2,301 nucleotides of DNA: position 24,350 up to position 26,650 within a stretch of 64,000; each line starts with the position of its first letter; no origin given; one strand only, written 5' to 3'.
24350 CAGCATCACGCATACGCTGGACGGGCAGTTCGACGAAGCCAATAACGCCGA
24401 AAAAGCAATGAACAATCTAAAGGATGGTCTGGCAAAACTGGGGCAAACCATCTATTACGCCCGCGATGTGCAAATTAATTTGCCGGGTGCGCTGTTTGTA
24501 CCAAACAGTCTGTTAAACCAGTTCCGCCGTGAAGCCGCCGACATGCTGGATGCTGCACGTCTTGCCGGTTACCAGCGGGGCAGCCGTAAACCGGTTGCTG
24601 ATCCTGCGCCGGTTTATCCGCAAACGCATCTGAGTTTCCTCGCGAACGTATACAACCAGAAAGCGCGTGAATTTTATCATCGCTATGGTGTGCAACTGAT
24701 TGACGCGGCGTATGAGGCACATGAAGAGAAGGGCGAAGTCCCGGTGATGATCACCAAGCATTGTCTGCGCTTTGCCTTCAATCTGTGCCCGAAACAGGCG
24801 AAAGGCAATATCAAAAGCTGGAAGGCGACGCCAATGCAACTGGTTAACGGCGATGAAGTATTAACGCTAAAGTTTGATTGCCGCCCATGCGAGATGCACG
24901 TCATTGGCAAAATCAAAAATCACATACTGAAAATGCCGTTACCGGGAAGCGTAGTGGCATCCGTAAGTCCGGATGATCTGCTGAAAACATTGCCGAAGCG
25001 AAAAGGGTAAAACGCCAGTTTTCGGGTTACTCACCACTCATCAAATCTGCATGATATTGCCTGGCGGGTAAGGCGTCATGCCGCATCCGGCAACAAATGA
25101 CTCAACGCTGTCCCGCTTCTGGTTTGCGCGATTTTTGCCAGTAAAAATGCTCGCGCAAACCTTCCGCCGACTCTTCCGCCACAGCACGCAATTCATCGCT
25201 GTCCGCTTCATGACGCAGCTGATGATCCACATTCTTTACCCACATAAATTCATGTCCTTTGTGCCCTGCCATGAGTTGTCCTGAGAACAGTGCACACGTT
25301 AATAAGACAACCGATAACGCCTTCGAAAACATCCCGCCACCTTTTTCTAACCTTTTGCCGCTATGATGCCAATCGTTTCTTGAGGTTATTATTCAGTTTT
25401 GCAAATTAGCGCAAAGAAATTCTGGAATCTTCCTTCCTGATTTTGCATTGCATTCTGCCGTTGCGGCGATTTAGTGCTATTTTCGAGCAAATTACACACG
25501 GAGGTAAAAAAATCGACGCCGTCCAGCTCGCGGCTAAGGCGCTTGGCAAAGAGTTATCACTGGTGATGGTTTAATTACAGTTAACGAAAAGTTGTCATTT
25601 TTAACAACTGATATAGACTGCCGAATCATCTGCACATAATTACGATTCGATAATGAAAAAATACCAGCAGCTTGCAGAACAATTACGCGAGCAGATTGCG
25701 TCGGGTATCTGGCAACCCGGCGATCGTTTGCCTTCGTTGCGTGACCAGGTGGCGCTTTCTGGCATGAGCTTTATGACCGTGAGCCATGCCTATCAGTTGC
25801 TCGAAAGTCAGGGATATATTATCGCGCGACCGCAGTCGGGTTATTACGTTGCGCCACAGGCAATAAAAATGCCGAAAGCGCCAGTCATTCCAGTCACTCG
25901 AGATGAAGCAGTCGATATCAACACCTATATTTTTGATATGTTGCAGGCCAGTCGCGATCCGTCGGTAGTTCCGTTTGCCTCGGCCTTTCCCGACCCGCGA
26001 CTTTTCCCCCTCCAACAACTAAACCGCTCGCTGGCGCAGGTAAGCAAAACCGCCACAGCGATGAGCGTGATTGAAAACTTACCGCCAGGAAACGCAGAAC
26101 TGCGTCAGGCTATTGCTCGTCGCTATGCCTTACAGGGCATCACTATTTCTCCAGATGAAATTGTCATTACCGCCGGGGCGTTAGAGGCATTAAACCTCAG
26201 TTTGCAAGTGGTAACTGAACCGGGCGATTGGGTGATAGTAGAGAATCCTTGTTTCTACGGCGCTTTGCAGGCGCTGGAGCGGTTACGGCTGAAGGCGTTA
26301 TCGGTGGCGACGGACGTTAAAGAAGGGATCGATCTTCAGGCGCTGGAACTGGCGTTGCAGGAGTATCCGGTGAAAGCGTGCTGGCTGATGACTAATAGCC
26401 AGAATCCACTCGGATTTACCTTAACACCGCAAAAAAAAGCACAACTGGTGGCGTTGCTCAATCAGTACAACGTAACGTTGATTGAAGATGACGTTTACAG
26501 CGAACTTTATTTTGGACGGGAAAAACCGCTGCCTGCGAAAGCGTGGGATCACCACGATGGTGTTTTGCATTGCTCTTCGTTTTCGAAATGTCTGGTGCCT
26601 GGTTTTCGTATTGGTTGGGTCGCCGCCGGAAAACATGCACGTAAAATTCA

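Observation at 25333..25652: Only a 3' scar of a hicB-like gene lies between yncJ and ydcR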

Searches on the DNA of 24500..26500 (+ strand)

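Call 3: search_dna_similar(query=window:25000-25760:+, collection=ecoli_genomes, mode=near, max_rows=40, rows=spread)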
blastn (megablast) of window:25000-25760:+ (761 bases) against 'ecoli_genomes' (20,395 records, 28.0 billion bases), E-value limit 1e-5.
Records with a match: 5416; places in all: 5456; records where one place covers at least 80% of the query: 5367.
Genomes with a match: 5416 of 5426; with a place that covers at least 80% of the query: 5367. Places per genome that has any: lowest 1, median 1, highest 2. On chromosomes: 5451 places; on plasmids: 5.
Best place of each record, by identity: >=99% 673; 95-99% 4743.
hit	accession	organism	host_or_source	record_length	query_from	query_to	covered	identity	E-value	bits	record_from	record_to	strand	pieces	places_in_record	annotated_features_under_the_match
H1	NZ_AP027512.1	Escherichia coli strain LR-28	Homo sapiens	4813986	1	761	100%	100.0%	0e+0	1409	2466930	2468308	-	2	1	hicB: type II toxin-antitoxin system antitoxin HicB | yncJ: DUF2554 family protein | hicA: type II toxin-antitoxin system mRNA interferase toxin HicA | ydcR: PLP-dependent aminotransferase family protein | rlhA: 23S rRNA 5-hydroxycytidine C2501 synthase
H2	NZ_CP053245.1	Escherichia coli strain SCU-485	Homo sapiens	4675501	1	761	100%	99.2%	0e+0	1375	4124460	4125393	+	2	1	hicB: type II toxin-antitoxin system antitoxin HicB | yncJ: DUF2554 family protein | ydcR: PLP-dependent aminotransferase family protein | rlhA: 23S rRNA 5-hydroxycytidine C2501 synthase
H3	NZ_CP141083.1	Escherichia coli strain KE50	Homo sapiens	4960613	1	761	100%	99.2%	0e+0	1375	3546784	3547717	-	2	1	hicB: type II toxin-antitoxin system antitoxin HicB | yncJ: DUF2554 family protein | ydcR: PLP-dependent aminotransferase family protein | rlhA: 23S rRNA 5-hydroxycytidine C2501 synthase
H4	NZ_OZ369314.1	Escherichia coli strain Esc6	not applicable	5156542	1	761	100%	99.2%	0e+0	1375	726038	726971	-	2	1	hicB: type II toxin-antitoxin system antitoxin HicB | yncJ: DUF2554 family protein | ydcR: aminotransferase-like domain-containing protein | rlhA: 23S rRNA 5-hydroxycytidine C2501 synthase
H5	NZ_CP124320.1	Escherichia coli strain AVS0754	wastewater treatment plant efflux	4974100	1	761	100%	99.1%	0e+0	1370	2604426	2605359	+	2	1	hicB: type II toxin-antitoxin system antitoxin HicB | yncJ: DUF2554 family protein | ydcR: PLP-dependent aminotransferase family protein | rlhA: 23S rRNA 5-hydroxycytidine C2501 synthase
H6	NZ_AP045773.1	Escherichia coli strain 23CRST013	Homo sapiens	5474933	1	761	100%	99.0%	0e+0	1364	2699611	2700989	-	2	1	hicB: type II toxin-antitoxin system antitoxin HicB | yncJ: DUF2554 family protein | hicA: type II toxin-antitoxin system mRNA interferase toxin HicA | ydcR: aminotransferase-like domain-containing protein | rlhA: 23S rRNA 5-hydroxycytidine C2501 synthase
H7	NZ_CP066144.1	Escherichia coli strain ZLWT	pig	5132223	1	761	100%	98.3%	0e+0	1337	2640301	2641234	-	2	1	hicB: type II toxin-antitoxin system antitoxin HicB | yncJ: DUF2554 family protein | ydcR: PLP-dependent aminotransferase family protein | rlhA: 23S rRNA 5-hydroxycytidine C2501 synthase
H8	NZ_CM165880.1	Escherichia coli strain N66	Homo sapiens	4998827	1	761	100%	98.3%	0e+0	1337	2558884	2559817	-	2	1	hicB: type II toxin-antitoxin system antitoxin HicB | yncJ: DUF2554 family protein | ydcR: aminotransferase-like domain-containing protein | rlhA: 23S rRNA 5-hydroxycytidine C2501 synthase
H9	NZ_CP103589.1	Escherichia coli strain 4750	Homo sapiens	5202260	1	761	100%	98.2%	0e+0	1331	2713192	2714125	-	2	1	hicB: type II toxin-antitoxin system antitoxin HicB | yncJ: DUF2554 family protein | ydcR: aminotransferase-like domain-containing protein | rlhA: 23S rRNA 5-hydroxycytidine C2501 synthase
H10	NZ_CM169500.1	Escherichia coli strain EC01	Homo sapiens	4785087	1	760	100%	98.0%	0e+0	1324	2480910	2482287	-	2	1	hicB: type II toxin-antitoxin system antitoxin HicB | yncJ: YncJ family protein | hicA: type II toxin-antitoxin system mRNA interferase toxin HicA | ydcR: aminotransferase-like domain-containing protein | rlhA: 23S rRNA 5-hydroxycytidine C2501 synthase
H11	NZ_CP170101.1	Escherichia coli BL21 strain BL21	missing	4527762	1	760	100%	97.9%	0e+0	1318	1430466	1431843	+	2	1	hicB: type II toxin-antitoxin system antitoxin HicB | yncJ: YncJ family protein | hicA: type II toxin-antitoxin system mRNA interferase toxin HicA | ydcR: PLP-dependent aminotransferase family protein | rlhA: 23S rRNA 5-hydroxycytidine C2501 synthase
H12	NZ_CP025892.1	Escherichia coli strain 503025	Homo sapiens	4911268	1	761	100%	97.8%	0e+0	1314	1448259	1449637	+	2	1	hicB: type II toxin-antitoxin system antitoxin HicB | yncJ: YncJ family protein | hicA: type II toxin-antitoxin system mRNA interferase toxin HicA | ydcR: PLP-dependent aminotransferase family protein | rlhA: 23S rRNA 5-hydroxycytidine C2501 synthase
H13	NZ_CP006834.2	Escherichia coli APEC O2-211 strain APEC O2-211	Gallus gallus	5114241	1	761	100%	97.6%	0e+0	1314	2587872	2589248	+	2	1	hicB: type II toxin-antitoxin system antitoxin HicB | yncJ: YncJ family protein | hicA: type II toxin-antitoxin system mRNA interferase toxin HicA | ydcR: PLP-dependent aminotransferase family protein | rlhA: 23S rRNA 5-hydroxycytidine C2501 synthase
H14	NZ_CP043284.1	Escherichia coli strain WCHEC025985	Homo sapiens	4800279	1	760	100%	97.8%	0e+0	1312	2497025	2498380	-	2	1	hicB: type II toxin-antitoxin system antitoxin HicB | yncJ: YncJ family protein | mRNA interferase | ydcR: PLP-dependent aminotransferase family protein | rlhA: 23S rRNA 5-hydroxycytidine C2501 synthase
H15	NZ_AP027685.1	Escherichia coli strain PSS-10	Homo sapiens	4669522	1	760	100%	97.8%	0e+0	1312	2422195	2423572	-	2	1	hicB: type II toxin-antitoxin system antitoxin HicB | yncJ: YncJ family protein | hicA: type II toxin-antitoxin system mRNA interferase toxin HicA | ydcR: PLP-dependent aminotransferase family protein | rlhA: 23S rRNA 5-hydroxycytidine C2501 synthase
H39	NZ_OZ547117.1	Escherichia coli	Homo sapiens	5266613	1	761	100%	96.8%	0e+0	1273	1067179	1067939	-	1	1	yncJ: DUF2554 family protein | ydcR: aminotransferase-like domain-containing protein | type II toxin-antitoxin system HicB family antitoxin | rlhA: 23S rRNA 5-hydroxycytidine C2501 synthase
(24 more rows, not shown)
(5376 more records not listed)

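Call 4: search_rna_families(source=window, start=24500, end=26500, threshold=evalue, max_evalue=1)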
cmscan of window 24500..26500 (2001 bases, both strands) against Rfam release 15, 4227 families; matches with E-value up to 1: 1.
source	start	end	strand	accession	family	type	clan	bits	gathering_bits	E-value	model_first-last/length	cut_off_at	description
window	25354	25448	+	RF00335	snoZ13_snr52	Gene; snRNA; snoRNA; CD-box;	-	22.8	47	0.39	1-101/101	no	Small nucleolar RNA Z13/snr52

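Call 5: get_annotated_region(hit=H1, flank=1500)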
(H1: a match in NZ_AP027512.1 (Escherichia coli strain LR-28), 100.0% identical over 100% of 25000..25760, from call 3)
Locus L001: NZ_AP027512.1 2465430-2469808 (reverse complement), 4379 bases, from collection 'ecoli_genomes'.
description: Escherichia coli strain LR-28 chromosome, complete genome
organism: Escherichia coli strain LR-28 (NCBI taxid 562)
replicon: chromosome; assembly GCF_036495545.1
host: Homo sapiens; source: feces; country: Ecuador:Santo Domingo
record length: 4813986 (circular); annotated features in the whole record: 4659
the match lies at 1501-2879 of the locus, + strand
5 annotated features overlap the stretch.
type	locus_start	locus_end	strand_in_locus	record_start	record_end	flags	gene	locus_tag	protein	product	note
CDS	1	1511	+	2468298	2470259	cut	rlhA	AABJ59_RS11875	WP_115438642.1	23S rRNA 5-hydroxycytidine C2501 synthase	-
CDS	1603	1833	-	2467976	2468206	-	yncJ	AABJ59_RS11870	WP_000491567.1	DUF2554 family protein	-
CDS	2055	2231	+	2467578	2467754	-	hicA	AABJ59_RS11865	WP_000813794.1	type II toxin-antitoxin system mRNA interferase toxin HicA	-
CDS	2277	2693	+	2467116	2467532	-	hicB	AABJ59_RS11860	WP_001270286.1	type II toxin-antitoxin system antitoxin HicB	-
CDS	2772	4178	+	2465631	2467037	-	ydcR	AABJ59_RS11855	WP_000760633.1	PLP-dependent aminotransferase family protein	-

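Call 6: get_annotated_region(hit=H2, flank=1500)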
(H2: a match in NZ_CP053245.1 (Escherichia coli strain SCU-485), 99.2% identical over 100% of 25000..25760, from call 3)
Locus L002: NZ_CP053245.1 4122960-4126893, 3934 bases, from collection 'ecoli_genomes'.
description: Escherichia coli strain SCU-485 chromosome, complete genome
organism: Escherichia coli strain SCU-485 (NCBI taxid 562)
replicon: chromosome; assembly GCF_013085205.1
host: Homo sapiens; source: rectal swab from healthy college student; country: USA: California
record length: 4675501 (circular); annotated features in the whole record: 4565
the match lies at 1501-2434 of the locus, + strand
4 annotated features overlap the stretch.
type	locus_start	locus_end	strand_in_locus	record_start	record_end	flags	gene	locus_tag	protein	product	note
CDS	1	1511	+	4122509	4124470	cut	rlhA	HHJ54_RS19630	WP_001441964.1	23S rRNA 5-hydroxycytidine C2501 synthase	-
CDS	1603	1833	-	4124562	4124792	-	yncJ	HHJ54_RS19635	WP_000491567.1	DUF2554 family protein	-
CDS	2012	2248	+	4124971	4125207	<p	hicB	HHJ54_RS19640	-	type II toxin-antitoxin system antitoxin HicB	incomplete; partial in the middle of a contig; missing N-terminus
CDS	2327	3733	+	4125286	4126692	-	ydcR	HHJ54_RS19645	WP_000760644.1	PLP-dependent aminotransferase family protein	-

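Call 7: get_annotated_region(hit=H39, flank=1500)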
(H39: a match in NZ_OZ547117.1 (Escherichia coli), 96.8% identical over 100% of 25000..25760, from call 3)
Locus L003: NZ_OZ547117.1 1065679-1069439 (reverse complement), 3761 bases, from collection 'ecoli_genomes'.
description: Escherichia coli isolate AF3 chromosome 1, complete sequence
organism: Escherichia coli (NCBI taxid 562)
replicon: chromosome; assembly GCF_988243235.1
host: Homo sapiens; source: blood culture; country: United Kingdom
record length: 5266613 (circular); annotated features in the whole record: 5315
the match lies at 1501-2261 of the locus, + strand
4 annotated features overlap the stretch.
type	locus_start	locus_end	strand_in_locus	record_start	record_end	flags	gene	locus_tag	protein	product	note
CDS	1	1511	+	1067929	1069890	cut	rlhA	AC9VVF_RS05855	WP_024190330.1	23S rRNA 5-hydroxycytidine C2501 synthase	-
CDS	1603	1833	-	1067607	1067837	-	yncJ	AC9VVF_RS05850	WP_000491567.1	DUF2554 family protein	-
CDS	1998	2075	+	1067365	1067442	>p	-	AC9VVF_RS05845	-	type II toxin-antitoxin system HicB family antitoxin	incomplete; partial in the middle of a contig; missing N-terminus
CDS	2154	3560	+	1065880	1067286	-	ydcR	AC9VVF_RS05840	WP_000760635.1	aminotransferase-like domain-containing protein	-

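Call 8: get_annotated_region(hit=H14, flank=1500)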
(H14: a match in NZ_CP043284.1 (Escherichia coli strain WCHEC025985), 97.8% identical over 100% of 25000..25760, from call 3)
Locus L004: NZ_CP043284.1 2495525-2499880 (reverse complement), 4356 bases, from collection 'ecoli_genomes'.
description: Escherichia coli strain WCHEC025985 chromosome, complete genome
organism: Escherichia coli strain WCHEC025985 (NCBI taxid 562)
replicon: chromosome; assembly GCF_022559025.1
host: Homo sapiens; source: -; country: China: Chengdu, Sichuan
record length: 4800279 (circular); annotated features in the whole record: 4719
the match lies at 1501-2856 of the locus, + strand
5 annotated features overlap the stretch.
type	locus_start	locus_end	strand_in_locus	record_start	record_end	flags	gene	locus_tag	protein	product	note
CDS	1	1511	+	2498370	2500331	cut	rlhA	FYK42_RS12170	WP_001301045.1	23S rRNA 5-hydroxycytidine C2501 synthase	-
CDS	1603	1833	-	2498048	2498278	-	yncJ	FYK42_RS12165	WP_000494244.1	YncJ family protein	-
CDS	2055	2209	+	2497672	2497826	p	-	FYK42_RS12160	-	mRNA interferase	frameshifted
CDS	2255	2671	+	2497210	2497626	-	hicB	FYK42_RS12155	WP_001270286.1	type II toxin-antitoxin system antitoxin HicB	-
CDS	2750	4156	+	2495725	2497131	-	ydcR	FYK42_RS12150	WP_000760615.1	PLP-dependent aminotransferase family protein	-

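Call 11: search_dna_similar(query=window:25484-25533:+, collection=ecoli_genomes, mode=near, max_rows=60, rows=spread)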
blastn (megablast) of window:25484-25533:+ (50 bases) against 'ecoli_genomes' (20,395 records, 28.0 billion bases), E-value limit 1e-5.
No match.

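Call 12: search_dna_similar(query=window:25482-25568:+, collection=ecoli_genomes, mode=near, max_rows=60, rows=best)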
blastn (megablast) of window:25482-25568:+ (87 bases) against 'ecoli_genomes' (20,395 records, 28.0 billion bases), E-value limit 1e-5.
Records with a match: 1081; places in all: 1082; records where one place covers at least 80% of the query: 1.
Genomes with a match: 1081 of 5426; with a place that covers at least 80% of the query: 1. Places per genome that has any: lowest 1, median 1, highest 2. On chromosomes: 1082 places; on plasmids: 0.
Best place of each record, by identity: >=99% 173; 95-99% 908.
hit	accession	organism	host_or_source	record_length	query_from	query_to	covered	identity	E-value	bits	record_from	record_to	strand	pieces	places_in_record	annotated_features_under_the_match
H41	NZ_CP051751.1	Escherichia coli strain SCU-301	Homo sapiens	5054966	1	87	100%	100.0%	3e-37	161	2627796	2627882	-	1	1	type II toxin-antitoxin system HicB family antitoxin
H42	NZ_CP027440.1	Escherichia coli strain 2012C-4502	Homo sapiens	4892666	24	87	74%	96.9%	4e-21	108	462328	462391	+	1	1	hicB: type II toxin-antitoxin system antitoxin HicB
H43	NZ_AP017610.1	Escherichia coli strain 20Ec-P-124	Sus scrofa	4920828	24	87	74%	96.9%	4e-21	108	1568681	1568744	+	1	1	hicB: type II toxin-antitoxin system antitoxin HicB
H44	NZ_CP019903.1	Escherichia coli strain MDR_56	Homo sapiens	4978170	24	87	74%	96.9%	4e-21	108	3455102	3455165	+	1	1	hicB: type II toxin-antitoxin system antitoxin HicB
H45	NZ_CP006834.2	Escherichia coli APEC O2-211 strain APEC O2-211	Gallus gallus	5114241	24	87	74%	96.9%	4e-21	108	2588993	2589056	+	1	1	hicB: type II toxin-antitoxin system antitoxin HicB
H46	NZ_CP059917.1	Escherichia coli strain 64.1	Turkey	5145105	24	87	74%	96.9%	4e-21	108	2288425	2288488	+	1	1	hicB: type II toxin-antitoxin system antitoxin HicB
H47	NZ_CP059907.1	Escherichia coli strain 181.1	Turkey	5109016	24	87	74%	96.9%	4e-21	108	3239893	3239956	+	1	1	hicB: type II toxin-antitoxin system antitoxin HicB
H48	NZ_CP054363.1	Escherichia coli strain SCU-171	Homo sapiens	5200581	24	87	74%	96.9%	4e-21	108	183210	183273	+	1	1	hicB: type II toxin-antitoxin system antitoxin HicB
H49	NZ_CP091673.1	Escherichia coli strain KKo009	river water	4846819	24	87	74%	96.9%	4e-21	108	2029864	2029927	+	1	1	hicB: type II toxin-antitoxin system antitoxin HicB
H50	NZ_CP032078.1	Escherichia coli strain CT30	Avian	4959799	24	87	74%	96.9%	4e-21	108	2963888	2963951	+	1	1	hicB: type II toxin-antitoxin system antitoxin HicB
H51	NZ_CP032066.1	Escherichia coli strain E166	Avian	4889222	24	87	74%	96.9%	4e-21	108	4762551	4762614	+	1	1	hicB: type II toxin-antitoxin system antitoxin HicB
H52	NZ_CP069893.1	Escherichia coli strain FDAARGOS_1286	Homo sapiens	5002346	24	87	74%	96.9%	4e-21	108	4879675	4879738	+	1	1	hicB: type II toxin-antitoxin system antitoxin HicB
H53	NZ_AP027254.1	Escherichia coli strain JNE120442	Homo sapiens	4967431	24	87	74%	96.9%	4e-21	108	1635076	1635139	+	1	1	hicB: type II toxin-antitoxin system antitoxin HicB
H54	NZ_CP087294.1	Escherichia coli strain APEC E956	chicken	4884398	24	87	74%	96.9%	4e-21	108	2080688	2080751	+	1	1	hicB: type II toxin-antitoxin system antitoxin HicB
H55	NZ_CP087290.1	Escherichia coli strain APEC 102026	chicken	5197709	24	87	74%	96.9%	4e-21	108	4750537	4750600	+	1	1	hicB: type II toxin-antitoxin system antitoxin HicB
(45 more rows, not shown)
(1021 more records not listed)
